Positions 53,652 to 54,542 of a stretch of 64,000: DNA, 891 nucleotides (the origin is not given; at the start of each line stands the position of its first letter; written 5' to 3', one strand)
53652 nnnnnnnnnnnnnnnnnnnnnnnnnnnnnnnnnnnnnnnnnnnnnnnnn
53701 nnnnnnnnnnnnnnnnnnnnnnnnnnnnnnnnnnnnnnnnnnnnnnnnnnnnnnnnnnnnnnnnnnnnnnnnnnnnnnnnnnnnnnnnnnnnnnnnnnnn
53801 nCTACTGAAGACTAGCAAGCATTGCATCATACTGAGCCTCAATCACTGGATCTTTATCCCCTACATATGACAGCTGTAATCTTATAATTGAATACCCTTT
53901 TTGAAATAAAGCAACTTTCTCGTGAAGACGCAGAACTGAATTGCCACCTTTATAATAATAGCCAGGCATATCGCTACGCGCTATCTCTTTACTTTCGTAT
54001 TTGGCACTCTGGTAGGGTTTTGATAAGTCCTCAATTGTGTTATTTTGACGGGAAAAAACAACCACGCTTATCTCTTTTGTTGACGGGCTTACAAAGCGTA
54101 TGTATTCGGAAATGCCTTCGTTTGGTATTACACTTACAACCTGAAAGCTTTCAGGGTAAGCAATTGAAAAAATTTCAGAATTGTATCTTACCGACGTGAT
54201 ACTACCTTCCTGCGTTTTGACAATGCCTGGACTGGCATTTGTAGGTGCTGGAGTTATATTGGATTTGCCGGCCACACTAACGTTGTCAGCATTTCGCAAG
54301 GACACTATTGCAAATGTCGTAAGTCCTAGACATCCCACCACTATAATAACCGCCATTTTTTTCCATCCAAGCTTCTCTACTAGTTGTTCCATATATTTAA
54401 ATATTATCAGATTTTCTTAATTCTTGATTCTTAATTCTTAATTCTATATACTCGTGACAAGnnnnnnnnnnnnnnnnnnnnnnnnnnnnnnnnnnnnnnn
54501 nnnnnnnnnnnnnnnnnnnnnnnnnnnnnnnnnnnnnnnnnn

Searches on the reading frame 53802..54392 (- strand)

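Call 4: search_protein_families(library=pfam, proteins=[window:53802-54392:-], max_evalue=1)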
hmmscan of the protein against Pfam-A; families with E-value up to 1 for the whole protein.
window:53802-54392:- (196 aa): 2 families
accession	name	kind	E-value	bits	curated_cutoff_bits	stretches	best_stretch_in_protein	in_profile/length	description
PF01789.22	PsbP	-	0.00086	19.8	23.5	1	71-140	9-77/155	PsbP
PF19893.4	DUF6366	-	0.036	14.9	27.2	1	2-28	41-67/69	Family of unknown function (DUF6366)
